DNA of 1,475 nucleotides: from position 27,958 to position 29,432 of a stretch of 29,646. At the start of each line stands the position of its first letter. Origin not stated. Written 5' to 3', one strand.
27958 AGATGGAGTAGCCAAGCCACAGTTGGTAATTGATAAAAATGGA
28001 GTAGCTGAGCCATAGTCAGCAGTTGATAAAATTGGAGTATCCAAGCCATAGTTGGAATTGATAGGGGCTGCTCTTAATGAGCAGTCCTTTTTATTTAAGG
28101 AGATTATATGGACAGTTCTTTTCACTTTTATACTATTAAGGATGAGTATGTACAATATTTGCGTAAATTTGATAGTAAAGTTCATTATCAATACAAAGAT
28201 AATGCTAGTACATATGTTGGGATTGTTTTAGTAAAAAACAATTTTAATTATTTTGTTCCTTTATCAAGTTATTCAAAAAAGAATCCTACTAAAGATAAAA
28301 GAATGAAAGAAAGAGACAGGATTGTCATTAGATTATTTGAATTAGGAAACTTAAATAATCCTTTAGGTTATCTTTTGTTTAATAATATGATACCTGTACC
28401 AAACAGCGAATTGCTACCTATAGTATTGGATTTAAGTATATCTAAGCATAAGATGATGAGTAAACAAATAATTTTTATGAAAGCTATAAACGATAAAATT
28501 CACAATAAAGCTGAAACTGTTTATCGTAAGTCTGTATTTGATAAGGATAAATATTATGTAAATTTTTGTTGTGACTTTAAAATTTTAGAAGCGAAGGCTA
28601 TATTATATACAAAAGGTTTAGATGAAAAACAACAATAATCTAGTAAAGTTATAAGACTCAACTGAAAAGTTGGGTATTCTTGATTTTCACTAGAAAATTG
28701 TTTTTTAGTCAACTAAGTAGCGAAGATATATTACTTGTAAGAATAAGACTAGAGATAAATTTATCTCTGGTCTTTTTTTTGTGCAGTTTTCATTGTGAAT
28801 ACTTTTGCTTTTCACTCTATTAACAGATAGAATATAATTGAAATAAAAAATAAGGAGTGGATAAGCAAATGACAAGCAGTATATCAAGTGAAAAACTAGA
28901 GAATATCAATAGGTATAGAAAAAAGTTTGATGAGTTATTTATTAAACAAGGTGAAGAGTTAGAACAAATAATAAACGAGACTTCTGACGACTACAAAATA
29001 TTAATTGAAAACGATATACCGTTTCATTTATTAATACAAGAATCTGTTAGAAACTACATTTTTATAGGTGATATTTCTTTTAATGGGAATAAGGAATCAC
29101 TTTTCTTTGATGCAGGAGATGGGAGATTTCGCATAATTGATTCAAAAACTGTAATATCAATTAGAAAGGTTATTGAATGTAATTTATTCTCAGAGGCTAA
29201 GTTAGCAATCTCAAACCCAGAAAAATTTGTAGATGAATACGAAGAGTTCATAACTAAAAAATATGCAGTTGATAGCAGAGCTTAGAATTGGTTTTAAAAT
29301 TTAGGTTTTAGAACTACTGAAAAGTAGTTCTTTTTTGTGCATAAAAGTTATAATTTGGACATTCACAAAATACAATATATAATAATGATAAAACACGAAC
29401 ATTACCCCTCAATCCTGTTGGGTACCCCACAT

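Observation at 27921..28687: Prophage-borne type III toxin-antitoxin / abortive-infection cassette (ToxIN/AbiQ-like)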

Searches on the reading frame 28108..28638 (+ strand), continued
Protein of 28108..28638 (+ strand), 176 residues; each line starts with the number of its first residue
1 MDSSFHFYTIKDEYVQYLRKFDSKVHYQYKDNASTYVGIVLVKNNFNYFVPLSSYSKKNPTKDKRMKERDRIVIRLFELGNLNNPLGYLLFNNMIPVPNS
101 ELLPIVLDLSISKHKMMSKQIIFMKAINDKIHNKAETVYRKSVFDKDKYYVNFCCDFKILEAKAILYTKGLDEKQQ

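Call 71: search_protein_families(library=pfam, proteins=[L090:782-1864:+, L090:2321-3484:+, L090:4553-5575:+, L090:5992-6486:+, L090:6773-7891:-, L106:5076-5564:+, L106:6001-6492:+, L106:6673-8163:+, L106:8176-8919:-, L106:8941-10332:-], max_evalue=0.001)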
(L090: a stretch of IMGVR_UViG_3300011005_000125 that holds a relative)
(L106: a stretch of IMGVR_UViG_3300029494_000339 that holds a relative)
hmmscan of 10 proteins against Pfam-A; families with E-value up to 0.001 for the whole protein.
L090:782-1864:+ (361 aa): 1 family
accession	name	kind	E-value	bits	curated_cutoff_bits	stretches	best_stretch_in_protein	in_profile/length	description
PF00078.32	RVT_1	-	2.3e-15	57.3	29.6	1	128-286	40-204/205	Reverse transcriptase (RNA-dependent DNA polymerase)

L090:2321-3484:+ (388 aa): 1 family
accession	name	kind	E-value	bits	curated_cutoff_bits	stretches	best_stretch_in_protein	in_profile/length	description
PF13884.11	Peptidase_S74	-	2.7e-09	37.6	22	1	277-334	1-55/58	Chaperone of endosialidase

L090:4553-5575:+ (341 aa): 2 families
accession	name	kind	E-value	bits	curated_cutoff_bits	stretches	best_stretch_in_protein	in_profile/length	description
PF25309.1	ELLD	-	1.1e-56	191.9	27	1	3-178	2-175/175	Endolysin-like domain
PF01471.23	PG_binding_1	-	2.3e-18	66.6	23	2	205-255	7-57/57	Putative peptidoglycan binding domain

L090:5992-6486:+ (165 aa): 1 family
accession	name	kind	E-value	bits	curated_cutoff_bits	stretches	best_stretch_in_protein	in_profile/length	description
PF13958.12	ToxN_toxin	-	7.3e-49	166.4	25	1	5-157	2-159/159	Toxin ToxN, type III toxin-antitoxin system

L090:6773-7891:- (372 aa): 1 family
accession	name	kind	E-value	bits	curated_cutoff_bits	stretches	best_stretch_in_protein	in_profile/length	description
PF00589.27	Phage_integrase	-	1.6e-10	41.5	27.1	1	184-352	2-168/172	Phage integrase family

L106:5076-5564:+ (163 aa): 4 families
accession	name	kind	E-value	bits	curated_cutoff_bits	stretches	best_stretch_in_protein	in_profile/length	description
PF01381.28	HTH_3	-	2e-15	57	23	1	10-64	1-55/55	Helix-turn-helix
PF13560.12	HTH_31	-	2.5e-11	44.1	27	1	5-63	1-60/64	Helix-turn-helix domain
PF13443.12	HTH_26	-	2e-08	34.8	22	1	9-67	1-60/63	Cro/C1-type HTH DNA-binding domain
PF12844.13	HTH_19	-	0.00014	22.2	30.2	1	7-66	1-60/64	Helix-turn-helix domain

L106:6001-6492:+ (164 aa): 1 family
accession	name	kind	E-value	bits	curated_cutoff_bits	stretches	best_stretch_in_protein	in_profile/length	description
PF13958.12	ToxN_toxin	-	1.4e-47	162.3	25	1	1-152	3-159/159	Toxin ToxN, type III toxin-antitoxin system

L106:6673-8163:+ (497 aa): 4 families
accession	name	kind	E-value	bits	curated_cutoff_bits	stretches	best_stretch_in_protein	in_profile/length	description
PF07508.19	Recombinase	-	3.3e-26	92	21.1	1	178-289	1-102/102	Recombinase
PF00239.26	Resolvase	-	3.9e-21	76.1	23.3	1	6-154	2-144/145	Resolvase, N terminal domain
PF13408.12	Zn_ribbon_recom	-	1.3e-06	29.2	25.3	1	302-337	1-41/58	Recombinase zinc beta ribbon domain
PF12795.12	MscS_porin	-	0.0005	20.2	34.4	1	355-453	128-226/238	Mechanosensitive ion channel porin domain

L106:8176-8919:- (247 aa): 0 families

L106:8941-10332:- (463 aa): 8 families
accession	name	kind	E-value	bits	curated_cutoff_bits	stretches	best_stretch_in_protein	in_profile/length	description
PF00890.30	FAD_binding_2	-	4.2e-14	53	20.4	1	153-219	144-213/414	FAD binding domain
PF07992.20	Pyr_redox_2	-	1.5e-12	48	26.1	1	3-48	2-45/291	Pyridine nucleotide-disulphide oxidoreductase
PF01266.30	DAO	-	4.3e-09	36.8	27.9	1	3-208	1-203/353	FAD dependent oxidoreductase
PF21688.3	FAD-depend_C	-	6.5e-08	33.5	27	1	264-414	43-194/197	FAD-dependent protein, C-terminal domain-like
PF12831.13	FAD_oxidored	-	1.1e-07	31.9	27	0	3-36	1-32/416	FAD dependent oxidoreductase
PF01134.28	GIDA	-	2.9e-07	30.3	22.1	0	3-50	1-47/391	Glucose inhibited division protein A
PF01494.25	FAD_binding_3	-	8.1e-07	29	22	1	2-40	2-38/349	FAD binding domain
PF03486.20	HI0933_like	-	1.2e-05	25.4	50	0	3-40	2-37/244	HI0933-like protein Rossmann domain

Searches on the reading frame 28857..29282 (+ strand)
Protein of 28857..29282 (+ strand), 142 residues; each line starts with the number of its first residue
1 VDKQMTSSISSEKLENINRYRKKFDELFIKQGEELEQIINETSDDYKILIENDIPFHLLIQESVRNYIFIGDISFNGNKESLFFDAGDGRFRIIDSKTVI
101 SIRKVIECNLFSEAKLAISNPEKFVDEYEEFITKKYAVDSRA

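Call 4: search_protein_families(library=pfam, proteins=[window:28857-29282:+], max_evalue=0.1)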
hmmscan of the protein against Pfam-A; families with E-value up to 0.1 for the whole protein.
window:28857-29282:+ (142 aa): 1 family
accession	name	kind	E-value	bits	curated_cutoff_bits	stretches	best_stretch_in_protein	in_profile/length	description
PF08542.16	Rep_fac_C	-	0.062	14.1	23.6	1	5-69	6-62/88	Replication factor C C-terminal domain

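Call 5: search_protein_families(library=padloc, proteins=[window:28857-29282:+], max_evalue=0.1)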
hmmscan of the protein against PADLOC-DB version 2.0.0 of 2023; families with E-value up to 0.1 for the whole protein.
window:28857-29282:+ (142 aa): 1 family
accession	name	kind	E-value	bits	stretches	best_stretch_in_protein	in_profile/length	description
PDLC02333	AbiTi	-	0.011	13.9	1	12-44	40-72/114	AbiTi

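Call 22: search_protein_families(library=phrogs, proteins=[window:28857-29282:+], max_evalue=0.001)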
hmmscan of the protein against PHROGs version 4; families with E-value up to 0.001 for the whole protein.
window:28857-29282:+ (142 aa): 1 family
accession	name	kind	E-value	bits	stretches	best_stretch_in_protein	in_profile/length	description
phrog_16227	-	head and packaging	0.00043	17.7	1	15-137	2555-2671/4401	virion structural protein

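Call 48: search_protein_families(library=ncbifam, proteins=[window:28857-29282:+], max_evalue=0.01)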
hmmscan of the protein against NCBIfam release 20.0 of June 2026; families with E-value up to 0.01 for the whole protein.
window:28857-29282:+ (142 aa): 0 families

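Call 64: find_homologous_proteins(query=window:28869-29282:+, max_evalue=0.001)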
Query window:28869-29282:+ (138 aa): 1 proteins with E <= 0.001 among 18 candidates.
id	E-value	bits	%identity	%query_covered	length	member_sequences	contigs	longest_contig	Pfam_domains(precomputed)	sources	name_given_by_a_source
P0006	2.7e-81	288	100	100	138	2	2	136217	-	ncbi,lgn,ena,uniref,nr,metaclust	ncbi:MAG TPA: hypothetical protein DIW15_00335 [Bavariicoccus seileri]|uniref:Uncharacterized protei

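Call 77: search_protein_representatives(protein=window:28869-29282:+)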
Query: 138 residues. Proteins with E-value up to 0.001 (for the whole library): 3; up to 1e-10: 1; up to 1e-30: 1. The best 3 are listed.
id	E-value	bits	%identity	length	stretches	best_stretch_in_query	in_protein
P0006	8.5e-82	287.8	100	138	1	1-138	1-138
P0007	2.9e-05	40.4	33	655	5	60-87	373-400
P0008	1.3e-04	38.3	31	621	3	31-86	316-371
